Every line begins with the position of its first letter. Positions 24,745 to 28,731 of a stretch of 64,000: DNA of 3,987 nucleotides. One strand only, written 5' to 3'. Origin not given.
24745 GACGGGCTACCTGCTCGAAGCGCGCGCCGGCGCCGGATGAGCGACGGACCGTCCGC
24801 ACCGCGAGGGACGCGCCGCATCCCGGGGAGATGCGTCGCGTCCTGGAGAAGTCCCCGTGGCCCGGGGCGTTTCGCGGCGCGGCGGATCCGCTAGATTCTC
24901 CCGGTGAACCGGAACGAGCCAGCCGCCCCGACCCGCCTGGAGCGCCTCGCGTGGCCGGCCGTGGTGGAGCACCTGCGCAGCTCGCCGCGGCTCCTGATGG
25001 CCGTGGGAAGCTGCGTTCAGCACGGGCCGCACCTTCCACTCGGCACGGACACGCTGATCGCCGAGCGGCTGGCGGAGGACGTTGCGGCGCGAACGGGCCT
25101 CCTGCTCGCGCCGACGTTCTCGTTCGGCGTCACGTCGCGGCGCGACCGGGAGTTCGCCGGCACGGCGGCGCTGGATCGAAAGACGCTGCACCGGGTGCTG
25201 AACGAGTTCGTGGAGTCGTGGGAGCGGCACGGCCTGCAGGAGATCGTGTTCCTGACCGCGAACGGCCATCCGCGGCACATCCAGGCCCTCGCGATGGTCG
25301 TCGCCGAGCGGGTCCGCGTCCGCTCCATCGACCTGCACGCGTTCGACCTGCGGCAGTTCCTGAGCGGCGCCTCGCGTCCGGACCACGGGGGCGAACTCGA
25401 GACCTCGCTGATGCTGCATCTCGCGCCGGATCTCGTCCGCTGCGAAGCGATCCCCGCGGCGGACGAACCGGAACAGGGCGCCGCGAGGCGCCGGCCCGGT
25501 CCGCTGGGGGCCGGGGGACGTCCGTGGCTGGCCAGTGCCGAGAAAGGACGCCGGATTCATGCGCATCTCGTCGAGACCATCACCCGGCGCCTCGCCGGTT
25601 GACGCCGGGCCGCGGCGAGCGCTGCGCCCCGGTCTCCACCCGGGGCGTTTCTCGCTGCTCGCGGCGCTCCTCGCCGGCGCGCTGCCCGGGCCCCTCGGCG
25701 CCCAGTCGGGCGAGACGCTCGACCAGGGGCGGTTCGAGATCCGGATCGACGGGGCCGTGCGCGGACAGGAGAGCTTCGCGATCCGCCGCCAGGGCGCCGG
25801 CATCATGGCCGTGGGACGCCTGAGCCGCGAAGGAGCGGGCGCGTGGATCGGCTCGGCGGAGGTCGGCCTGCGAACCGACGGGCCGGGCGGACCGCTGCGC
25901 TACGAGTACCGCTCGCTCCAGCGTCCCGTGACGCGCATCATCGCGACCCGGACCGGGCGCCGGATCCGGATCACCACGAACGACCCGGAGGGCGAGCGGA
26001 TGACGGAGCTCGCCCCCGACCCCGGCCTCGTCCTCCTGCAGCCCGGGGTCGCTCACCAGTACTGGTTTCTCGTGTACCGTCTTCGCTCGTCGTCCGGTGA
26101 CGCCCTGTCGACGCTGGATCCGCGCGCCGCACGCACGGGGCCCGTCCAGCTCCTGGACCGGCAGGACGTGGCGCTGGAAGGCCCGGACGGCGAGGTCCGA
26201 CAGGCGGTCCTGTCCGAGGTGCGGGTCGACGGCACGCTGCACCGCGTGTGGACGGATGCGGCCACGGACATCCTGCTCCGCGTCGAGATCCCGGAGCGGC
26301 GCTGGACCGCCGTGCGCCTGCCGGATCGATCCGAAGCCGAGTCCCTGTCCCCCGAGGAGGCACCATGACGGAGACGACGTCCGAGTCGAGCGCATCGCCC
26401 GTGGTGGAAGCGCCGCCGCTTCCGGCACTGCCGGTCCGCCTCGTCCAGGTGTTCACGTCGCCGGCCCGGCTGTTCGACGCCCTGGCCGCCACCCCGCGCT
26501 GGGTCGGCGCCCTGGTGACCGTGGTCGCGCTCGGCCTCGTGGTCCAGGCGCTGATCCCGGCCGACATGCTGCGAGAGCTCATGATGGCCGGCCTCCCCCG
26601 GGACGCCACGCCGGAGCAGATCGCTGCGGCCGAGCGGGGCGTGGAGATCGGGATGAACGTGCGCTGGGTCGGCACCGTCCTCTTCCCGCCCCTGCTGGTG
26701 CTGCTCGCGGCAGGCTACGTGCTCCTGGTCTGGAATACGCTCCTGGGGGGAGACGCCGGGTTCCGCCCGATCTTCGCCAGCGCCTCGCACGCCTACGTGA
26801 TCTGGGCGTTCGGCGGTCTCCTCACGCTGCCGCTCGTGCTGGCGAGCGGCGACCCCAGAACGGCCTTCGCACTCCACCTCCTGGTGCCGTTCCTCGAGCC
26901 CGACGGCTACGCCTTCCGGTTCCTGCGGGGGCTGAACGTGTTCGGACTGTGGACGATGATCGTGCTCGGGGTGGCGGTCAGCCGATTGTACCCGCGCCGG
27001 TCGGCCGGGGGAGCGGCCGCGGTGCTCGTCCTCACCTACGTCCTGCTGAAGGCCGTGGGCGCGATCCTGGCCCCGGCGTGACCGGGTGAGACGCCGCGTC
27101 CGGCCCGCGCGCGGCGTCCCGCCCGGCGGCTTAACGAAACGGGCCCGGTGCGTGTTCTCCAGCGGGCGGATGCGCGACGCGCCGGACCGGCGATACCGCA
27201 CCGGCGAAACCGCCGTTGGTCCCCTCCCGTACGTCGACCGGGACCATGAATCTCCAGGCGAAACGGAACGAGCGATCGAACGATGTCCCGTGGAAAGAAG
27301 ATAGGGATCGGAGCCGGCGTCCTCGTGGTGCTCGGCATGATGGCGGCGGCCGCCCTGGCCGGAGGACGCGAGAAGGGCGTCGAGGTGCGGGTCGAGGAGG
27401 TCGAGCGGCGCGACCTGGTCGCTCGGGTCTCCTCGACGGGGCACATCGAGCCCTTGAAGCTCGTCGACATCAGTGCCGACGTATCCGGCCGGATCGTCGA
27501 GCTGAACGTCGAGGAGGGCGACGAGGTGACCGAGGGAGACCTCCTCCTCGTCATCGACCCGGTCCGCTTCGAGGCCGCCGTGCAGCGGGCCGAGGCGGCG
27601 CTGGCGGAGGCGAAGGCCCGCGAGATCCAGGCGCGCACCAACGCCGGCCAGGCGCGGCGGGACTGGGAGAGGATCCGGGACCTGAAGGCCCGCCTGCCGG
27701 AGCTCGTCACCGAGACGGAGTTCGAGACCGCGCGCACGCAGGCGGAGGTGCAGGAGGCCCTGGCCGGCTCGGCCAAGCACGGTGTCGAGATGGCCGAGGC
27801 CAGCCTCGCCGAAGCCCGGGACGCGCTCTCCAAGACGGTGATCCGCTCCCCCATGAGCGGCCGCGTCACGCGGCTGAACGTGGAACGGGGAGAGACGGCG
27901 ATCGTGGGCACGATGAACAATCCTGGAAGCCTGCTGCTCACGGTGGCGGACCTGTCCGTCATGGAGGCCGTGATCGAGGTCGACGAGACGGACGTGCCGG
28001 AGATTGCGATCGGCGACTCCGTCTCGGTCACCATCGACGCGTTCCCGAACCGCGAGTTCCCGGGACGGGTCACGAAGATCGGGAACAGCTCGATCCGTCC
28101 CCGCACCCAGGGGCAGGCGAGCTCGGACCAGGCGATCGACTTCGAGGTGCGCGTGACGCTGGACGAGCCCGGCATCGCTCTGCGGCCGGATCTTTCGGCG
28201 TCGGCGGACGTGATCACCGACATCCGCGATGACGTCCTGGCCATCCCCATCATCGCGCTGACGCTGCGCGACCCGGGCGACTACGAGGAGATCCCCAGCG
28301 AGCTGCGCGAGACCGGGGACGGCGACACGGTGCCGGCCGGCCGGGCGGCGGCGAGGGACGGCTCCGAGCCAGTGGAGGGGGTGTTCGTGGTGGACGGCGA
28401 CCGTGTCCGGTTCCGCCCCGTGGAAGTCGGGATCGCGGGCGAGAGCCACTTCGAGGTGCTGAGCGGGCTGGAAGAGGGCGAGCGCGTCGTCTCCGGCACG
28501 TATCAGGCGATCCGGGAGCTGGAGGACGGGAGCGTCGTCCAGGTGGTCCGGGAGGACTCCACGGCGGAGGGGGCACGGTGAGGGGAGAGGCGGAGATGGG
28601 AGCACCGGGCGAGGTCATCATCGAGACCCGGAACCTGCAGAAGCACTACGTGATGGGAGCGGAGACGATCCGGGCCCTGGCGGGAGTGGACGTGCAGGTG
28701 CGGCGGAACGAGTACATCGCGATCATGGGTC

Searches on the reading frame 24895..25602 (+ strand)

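Call 51: search_protein_families(library=pfam, proteins=[window:24895-25602:+], max_evalue=0.00001)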
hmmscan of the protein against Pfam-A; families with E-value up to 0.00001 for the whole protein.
window:24895-25602:+ (235 aa): 1 family
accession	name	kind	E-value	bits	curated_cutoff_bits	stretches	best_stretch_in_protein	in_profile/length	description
PF02633.19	Creatininase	-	1.4e-49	169.1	31.3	1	17-231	2-236/238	Creatinine amidohydrolase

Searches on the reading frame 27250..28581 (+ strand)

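Call 53: search_protein_families(library=pfam, proteins=[window:27250-28581:+], max_evalue=0.00001)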
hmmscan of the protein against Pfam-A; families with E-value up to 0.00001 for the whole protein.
window:27250-28581:+ (443 aa): 4 families
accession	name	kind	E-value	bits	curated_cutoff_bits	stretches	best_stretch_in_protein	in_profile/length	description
PF16576.10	HlyD_D23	-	1.9e-20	73.5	30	1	69-317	17-214/214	Barrel-sandwich domain of CusB or HlyD membrane-fusion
PF13437.12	HlyD_3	-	5.7e-17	62.8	22.2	1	197-313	1-105/106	HlyD family secretion protein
PF13533.13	Biotin_lipoyl_2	-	5.1e-16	58.5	29.8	1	74-103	3-32/32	Biotin-lipoyl like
PF00364.28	Biotin_lipoyl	-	4.9e-07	29.9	22.1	0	72-102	43-73/73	Biotin-requiring enzyme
